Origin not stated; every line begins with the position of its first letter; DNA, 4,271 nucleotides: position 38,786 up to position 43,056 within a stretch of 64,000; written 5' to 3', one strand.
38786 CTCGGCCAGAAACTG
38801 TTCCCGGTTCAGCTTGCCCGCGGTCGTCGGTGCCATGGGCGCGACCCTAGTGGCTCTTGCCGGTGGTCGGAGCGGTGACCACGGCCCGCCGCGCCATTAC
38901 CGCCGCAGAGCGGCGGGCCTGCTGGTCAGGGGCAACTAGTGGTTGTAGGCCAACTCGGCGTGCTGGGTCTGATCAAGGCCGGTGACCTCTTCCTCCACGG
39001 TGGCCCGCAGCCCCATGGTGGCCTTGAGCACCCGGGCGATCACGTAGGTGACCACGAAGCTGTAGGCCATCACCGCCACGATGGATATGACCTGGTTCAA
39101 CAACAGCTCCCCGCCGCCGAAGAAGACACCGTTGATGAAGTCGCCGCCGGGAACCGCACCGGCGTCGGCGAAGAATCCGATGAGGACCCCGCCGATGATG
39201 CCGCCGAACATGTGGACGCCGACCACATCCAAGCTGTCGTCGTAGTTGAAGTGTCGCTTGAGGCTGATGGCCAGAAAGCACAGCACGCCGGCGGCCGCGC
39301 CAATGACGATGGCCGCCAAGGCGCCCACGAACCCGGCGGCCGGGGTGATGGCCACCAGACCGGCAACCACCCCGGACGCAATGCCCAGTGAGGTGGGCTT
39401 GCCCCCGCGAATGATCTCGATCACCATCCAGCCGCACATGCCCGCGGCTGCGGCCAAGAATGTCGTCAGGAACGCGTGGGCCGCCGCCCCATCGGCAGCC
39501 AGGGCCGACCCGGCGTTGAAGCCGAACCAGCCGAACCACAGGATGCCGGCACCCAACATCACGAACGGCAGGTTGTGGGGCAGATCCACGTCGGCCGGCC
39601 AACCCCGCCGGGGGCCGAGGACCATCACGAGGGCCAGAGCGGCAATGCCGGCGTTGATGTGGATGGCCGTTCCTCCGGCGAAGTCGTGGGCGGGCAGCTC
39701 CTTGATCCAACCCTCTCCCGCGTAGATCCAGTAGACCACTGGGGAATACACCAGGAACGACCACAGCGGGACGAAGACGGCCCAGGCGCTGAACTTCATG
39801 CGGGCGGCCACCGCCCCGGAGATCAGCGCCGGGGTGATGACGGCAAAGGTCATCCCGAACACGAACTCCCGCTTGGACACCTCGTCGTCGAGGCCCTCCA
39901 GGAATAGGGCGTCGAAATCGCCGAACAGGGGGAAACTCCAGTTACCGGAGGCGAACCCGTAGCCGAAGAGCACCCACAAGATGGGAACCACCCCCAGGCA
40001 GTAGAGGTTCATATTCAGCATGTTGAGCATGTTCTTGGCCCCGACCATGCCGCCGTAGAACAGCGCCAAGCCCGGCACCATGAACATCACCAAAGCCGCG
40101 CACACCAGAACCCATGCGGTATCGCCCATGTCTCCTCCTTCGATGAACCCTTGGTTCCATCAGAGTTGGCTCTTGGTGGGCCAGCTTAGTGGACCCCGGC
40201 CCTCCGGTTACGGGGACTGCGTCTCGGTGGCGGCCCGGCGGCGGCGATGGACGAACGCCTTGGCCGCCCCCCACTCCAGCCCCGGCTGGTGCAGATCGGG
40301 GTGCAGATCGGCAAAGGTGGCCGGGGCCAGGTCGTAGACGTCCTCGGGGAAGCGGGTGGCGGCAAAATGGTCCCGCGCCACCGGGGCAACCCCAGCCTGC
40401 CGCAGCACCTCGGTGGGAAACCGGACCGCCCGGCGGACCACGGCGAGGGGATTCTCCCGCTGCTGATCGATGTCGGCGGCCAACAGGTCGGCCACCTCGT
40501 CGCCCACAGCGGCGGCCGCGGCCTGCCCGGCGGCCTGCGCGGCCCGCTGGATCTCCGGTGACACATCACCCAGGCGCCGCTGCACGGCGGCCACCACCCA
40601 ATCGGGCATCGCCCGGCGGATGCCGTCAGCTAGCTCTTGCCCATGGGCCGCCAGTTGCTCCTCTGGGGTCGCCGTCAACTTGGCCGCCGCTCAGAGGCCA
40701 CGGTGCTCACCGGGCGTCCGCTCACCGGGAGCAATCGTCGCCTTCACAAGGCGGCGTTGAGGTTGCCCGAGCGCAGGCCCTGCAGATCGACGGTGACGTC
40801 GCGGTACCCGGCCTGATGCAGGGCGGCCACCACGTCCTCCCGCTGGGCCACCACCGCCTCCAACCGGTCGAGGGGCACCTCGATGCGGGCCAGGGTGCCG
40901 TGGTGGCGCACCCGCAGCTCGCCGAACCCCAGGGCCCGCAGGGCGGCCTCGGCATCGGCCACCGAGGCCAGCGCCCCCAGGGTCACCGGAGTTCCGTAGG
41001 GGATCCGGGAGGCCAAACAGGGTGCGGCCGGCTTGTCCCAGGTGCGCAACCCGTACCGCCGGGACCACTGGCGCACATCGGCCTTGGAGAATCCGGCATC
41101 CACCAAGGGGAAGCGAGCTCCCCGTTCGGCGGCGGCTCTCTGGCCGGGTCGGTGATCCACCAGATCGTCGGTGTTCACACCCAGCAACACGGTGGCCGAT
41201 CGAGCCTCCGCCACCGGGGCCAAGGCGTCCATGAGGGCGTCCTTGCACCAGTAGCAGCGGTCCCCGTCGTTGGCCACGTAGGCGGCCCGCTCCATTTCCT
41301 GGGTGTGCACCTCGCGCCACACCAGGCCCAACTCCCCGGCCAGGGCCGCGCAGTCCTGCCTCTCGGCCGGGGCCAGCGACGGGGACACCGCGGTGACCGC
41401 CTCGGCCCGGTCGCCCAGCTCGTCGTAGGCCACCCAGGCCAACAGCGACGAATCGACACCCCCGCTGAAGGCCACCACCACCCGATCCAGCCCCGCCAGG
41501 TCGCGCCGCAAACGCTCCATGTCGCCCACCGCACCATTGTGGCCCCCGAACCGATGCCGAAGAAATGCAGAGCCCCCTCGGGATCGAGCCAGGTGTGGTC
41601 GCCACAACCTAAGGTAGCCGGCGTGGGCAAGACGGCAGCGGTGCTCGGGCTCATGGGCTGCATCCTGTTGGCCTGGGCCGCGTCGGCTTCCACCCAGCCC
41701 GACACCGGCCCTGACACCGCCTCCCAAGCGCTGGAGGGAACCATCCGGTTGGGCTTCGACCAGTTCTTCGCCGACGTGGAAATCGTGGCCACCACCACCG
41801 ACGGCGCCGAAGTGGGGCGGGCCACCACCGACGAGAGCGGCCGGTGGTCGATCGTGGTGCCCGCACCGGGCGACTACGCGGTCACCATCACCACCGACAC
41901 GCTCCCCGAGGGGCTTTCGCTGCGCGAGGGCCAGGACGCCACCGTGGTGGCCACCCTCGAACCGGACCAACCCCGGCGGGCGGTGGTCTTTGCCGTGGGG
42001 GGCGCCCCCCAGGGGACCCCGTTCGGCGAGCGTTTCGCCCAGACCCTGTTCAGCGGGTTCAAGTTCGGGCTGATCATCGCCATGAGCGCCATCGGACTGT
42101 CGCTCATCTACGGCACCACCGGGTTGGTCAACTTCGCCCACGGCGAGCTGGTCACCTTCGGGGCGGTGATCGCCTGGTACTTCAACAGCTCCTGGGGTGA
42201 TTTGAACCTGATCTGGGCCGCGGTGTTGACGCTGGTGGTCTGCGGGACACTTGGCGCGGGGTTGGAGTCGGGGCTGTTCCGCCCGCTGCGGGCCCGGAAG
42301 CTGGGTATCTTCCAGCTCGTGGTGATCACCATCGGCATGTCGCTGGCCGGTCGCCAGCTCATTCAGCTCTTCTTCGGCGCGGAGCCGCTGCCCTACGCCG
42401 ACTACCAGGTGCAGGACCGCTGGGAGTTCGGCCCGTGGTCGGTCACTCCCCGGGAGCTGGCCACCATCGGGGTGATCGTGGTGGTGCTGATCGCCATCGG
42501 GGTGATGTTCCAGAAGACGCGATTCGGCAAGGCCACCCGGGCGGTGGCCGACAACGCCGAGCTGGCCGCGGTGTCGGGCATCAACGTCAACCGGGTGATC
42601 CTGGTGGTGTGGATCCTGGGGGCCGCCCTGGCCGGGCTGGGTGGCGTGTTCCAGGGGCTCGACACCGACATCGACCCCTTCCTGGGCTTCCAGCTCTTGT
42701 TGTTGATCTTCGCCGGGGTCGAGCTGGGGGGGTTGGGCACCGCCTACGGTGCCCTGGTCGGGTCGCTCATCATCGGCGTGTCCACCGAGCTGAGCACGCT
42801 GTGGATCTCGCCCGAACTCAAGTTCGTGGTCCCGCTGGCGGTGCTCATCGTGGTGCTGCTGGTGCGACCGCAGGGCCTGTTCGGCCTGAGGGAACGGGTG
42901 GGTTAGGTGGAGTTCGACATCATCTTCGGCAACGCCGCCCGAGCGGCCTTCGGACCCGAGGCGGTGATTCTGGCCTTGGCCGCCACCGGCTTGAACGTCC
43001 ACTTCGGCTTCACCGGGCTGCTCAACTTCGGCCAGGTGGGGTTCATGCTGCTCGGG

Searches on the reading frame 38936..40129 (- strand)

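Call 70: search_protein_families(library=pfam, proteins=[window:38936-40129:-], max_evalue=0.00001)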
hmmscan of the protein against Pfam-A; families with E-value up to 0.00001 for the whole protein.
window:38936-40129:- (397 aa): 1 family
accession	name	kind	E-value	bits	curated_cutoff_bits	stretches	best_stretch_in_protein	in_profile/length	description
PF00909.26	Ammonium_transp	-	7.4e-119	397.5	23.2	1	5-395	1-399/399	Ammonium Transporter Family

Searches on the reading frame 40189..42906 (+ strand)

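Call 70: search_protein_families(library=pfam, proteins=[window:40189-42906:+], max_evalue=0.00001)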
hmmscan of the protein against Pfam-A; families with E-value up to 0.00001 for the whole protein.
window:40189-42906:+ (905 aa): 2 families
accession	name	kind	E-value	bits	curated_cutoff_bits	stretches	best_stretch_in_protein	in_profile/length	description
PF02653.21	BPD_transp_2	-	1.1e-39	136.7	26.8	1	622-890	4-269/269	Branched-chain amino acid transport system / permease component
PF13620.12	CarboxypepD_reg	-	4.1e-06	27.5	32.3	1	515-590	2-81/82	Carboxypeptidase regulatory-like domain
